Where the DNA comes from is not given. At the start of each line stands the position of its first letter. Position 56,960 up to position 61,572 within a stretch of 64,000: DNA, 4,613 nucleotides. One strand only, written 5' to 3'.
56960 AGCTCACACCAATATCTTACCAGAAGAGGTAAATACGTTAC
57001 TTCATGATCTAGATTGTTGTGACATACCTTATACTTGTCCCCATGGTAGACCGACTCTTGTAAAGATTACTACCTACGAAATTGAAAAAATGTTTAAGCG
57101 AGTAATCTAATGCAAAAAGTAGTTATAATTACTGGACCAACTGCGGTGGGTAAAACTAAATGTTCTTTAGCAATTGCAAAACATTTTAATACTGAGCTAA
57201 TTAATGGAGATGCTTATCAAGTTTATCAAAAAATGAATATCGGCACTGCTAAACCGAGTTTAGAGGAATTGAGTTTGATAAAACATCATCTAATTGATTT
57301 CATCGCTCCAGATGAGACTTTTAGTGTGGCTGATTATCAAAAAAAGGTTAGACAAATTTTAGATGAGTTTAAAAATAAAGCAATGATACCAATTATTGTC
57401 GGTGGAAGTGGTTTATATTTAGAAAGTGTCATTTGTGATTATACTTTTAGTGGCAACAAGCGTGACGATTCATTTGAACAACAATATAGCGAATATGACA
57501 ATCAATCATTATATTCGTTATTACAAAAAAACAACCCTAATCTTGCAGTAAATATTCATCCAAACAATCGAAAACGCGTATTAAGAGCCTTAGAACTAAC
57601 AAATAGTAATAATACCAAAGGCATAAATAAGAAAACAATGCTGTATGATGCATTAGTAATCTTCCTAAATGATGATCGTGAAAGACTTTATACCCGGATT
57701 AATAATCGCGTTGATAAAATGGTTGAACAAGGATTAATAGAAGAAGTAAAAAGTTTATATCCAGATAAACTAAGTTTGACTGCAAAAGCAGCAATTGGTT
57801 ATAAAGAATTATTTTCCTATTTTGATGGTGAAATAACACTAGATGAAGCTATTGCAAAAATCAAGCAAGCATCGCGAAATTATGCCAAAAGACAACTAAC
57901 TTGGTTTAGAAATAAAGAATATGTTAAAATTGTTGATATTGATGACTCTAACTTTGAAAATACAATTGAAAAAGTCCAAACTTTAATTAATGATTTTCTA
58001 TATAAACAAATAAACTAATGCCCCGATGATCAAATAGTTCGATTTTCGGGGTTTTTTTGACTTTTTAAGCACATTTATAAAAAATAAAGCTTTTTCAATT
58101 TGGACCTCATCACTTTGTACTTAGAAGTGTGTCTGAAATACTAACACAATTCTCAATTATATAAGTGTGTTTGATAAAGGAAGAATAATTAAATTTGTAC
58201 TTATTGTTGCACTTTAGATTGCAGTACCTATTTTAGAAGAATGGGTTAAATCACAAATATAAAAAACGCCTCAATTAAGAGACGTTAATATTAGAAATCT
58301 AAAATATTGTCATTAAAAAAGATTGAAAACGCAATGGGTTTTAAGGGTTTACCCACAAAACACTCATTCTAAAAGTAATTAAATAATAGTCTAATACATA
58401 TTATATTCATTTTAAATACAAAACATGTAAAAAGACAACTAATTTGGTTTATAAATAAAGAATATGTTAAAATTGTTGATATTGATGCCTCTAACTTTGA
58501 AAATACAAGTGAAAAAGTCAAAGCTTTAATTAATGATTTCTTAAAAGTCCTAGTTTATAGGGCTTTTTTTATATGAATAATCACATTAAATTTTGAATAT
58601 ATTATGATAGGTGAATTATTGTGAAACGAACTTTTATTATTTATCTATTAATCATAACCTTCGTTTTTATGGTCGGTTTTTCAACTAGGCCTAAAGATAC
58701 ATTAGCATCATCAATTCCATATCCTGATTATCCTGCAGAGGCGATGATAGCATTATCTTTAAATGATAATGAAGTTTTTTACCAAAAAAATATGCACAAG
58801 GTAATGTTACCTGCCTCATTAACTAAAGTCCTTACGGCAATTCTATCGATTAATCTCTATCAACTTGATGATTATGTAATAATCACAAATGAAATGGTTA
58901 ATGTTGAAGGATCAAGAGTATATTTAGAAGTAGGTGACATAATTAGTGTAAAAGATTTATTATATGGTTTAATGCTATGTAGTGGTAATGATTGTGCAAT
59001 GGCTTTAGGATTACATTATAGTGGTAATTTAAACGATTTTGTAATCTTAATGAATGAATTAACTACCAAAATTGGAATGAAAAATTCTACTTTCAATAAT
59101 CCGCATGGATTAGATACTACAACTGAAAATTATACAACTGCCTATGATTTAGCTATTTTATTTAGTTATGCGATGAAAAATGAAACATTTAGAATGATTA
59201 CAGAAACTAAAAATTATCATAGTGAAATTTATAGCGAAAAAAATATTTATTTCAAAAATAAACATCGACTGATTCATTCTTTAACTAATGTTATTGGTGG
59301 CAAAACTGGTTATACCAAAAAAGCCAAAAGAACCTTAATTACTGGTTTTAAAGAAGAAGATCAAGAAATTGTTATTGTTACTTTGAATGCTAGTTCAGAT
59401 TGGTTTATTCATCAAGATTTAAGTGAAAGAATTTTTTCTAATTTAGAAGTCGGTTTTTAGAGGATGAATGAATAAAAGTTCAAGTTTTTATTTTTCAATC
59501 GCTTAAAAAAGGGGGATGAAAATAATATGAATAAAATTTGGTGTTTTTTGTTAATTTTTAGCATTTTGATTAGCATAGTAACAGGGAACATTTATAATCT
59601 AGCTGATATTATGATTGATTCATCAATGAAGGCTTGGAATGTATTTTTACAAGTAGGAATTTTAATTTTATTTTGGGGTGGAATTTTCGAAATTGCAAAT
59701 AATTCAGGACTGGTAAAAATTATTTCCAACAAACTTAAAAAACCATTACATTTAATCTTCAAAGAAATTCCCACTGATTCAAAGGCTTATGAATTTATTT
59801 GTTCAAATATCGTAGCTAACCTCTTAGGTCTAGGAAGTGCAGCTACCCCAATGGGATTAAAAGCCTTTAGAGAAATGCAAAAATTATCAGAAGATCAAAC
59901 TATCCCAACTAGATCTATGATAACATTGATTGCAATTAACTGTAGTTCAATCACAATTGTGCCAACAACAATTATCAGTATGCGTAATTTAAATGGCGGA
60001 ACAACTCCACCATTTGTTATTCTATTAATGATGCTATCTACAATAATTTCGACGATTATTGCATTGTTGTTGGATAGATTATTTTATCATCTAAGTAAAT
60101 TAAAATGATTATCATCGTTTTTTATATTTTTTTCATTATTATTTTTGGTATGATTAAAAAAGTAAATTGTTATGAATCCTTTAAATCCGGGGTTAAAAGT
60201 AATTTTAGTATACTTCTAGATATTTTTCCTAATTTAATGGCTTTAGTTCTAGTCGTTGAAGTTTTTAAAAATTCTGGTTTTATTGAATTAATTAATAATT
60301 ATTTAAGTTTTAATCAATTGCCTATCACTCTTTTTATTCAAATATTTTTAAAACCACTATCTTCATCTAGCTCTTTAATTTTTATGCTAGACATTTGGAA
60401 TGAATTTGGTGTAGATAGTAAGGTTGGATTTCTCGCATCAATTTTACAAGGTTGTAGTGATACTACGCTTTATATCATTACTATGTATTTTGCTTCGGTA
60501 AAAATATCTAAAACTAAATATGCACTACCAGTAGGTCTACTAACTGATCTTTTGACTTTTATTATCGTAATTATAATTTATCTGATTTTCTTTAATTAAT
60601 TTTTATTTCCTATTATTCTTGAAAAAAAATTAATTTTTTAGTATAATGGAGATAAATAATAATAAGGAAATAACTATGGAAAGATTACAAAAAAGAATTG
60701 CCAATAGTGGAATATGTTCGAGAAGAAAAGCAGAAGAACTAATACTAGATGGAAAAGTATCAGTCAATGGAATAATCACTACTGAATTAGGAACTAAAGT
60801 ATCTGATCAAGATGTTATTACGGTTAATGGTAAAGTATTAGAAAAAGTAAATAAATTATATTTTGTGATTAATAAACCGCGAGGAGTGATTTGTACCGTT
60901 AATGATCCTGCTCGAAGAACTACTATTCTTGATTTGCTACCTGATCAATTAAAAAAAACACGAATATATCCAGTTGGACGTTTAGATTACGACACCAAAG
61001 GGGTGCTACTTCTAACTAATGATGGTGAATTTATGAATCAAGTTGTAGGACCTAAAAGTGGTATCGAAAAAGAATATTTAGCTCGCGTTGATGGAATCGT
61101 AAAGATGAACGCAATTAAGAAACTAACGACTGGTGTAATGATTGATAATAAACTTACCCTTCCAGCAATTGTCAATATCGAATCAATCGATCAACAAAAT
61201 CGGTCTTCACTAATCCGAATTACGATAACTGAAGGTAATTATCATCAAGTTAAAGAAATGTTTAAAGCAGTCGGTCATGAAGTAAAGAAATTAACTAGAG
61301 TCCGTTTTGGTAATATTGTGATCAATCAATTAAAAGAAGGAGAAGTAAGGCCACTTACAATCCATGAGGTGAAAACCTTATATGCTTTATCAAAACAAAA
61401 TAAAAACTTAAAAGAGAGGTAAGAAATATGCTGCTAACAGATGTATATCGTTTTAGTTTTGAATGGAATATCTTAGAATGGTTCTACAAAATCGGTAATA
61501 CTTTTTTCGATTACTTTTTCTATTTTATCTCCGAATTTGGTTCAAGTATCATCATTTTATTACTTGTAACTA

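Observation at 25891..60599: Dispersed sigmaE-type cortex/sporulation regulon with vegetative shape and division neighbours missing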

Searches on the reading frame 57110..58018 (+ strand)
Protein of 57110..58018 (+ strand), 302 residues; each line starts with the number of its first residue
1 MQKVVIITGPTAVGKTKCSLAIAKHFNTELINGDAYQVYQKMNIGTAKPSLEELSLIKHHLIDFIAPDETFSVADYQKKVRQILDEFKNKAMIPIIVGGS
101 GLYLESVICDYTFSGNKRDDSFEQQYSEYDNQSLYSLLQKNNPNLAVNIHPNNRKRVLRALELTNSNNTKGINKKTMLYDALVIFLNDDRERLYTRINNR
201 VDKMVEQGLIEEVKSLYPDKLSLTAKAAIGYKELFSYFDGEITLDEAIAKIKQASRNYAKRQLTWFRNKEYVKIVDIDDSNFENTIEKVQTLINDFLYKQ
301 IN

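Call 5: search_protein_families(library=ncbifam, proteins=[window:57110-58018:+])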
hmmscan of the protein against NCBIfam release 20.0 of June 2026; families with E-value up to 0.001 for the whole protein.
window:57110-58018:+ (302 aa): 1 family
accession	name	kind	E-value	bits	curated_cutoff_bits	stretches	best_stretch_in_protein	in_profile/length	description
TIGR00174.1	miaA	equivalog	7.3e-83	278.1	148.65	1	4-278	1-286/288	tRNA (adenosine(37)-N6)-dimethylallyltransferase MiaA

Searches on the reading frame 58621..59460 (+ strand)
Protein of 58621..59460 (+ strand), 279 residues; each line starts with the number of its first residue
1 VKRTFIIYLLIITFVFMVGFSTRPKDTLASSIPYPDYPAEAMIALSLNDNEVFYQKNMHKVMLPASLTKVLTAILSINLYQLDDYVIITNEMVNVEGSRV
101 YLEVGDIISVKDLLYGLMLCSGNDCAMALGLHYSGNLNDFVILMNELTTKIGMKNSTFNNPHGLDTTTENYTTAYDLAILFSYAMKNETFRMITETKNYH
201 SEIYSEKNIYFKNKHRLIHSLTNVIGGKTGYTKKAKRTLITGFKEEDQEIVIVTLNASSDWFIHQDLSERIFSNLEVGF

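Call 5: search_protein_families(library=ncbifam, proteins=[window:58621-59460:+])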
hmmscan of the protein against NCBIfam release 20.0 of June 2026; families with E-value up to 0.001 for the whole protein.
window:58621-59460:+ (279 aa): 7 families
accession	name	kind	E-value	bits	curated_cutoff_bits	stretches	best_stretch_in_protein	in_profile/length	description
NF008489.0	PRK11397.1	equivalog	3.7e-25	88.5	610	1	4-259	5-264/389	serine-type D-Ala-D-Ala carboxypeptidase DacD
NF008668.0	PRK11669.1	equivalog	1.9e-24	86.3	294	1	36-276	40-281/316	D-alanyl-D-alanine endopeptidase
NF007445.0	PRK10001.1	equivalog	2e-24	86.1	765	1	30-270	30-276/400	serine-type D-Ala-D-Ala carboxypeptidase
NF008059.0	PRK10793.1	equivalog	2.5e-22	79.1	694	1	27-253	33-267/403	D-alanyl-D-alanine carboxypeptidase DacA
NF000471.1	vanY_of_D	exception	3.5e-19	69.2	625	1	42-230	102-308/354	transpeptidase-like D-Ala-D-Ala carboxypeptidase VanY-D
NF038258.2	PBP4_Staph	exception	1.6e-17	63.4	500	1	36-242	38-265/366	penicillin-binding protein PBP4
NF038273.1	strep_PBP3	exception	9.4e-15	54.5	490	1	24-259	16-269/407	D-alanyl-D-alanine carboxypeptidase PBP3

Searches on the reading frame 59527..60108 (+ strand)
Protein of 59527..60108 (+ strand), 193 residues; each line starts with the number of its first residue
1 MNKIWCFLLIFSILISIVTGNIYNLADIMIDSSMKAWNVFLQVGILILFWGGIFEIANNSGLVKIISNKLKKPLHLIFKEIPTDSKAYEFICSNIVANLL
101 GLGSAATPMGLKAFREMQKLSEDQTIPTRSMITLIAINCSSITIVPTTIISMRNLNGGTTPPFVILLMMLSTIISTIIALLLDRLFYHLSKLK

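Call 5: search_protein_families(library=ncbifam, proteins=[window:59527-60108:+])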
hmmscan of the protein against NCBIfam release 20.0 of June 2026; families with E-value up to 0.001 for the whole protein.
window:59527-60108:+ (193 aa): 0 families

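Call 16: search_protein_families(library=pfam, proteins=[window:59527-60108:+], max_evalue=0.01)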
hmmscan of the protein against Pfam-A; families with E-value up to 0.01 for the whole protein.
window:59527-60108:+ (193 aa): 1 family
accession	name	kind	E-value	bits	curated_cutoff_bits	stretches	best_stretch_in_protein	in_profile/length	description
PF07670.19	Gate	-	1.1e-05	26.3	29.6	1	40-153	1-101/104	Nucleoside recognition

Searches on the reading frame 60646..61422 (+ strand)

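Call 7: search_protein_families(library=ncbifam, proteins=[window:60646-61422:+], max_evalue=1e-8)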
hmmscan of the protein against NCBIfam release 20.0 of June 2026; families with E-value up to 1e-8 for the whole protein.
window:60646-61422:+ (258 aa): 6 families
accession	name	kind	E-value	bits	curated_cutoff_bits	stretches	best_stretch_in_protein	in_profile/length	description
TIGR00093.1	TIGR00093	subfamily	3.5e-48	163.4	109.3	1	76-238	1-160/161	pseudouridine synthase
NF008097.0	PRK10839.1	equivalog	5.4e-44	150.5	275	1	13-244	2-229/232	16S rRNA pseudouridine(516) synthase RsuA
NF007784.0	PRK10475.1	equivalog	1.5e-42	145.5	318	1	12-250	7-237/290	23S rRNA pseudouridine(2604) synthase RluF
NF007976.1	PRK10700.1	equivalog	1.7e-39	135.7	290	1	12-246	3-241/291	23S rRNA pseudouridine(2605) synthase RluB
NF008487.1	PRK11394.1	equivalog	2.1e-19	69.9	284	1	73-237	31-204/206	23S rRNA pseudouridine(2457) synthase RluE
TIGR00005.1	rluA_subfam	subfamily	9.2e-17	61.3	192.7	1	14-213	8-237/298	RluA family pseudouridine synthase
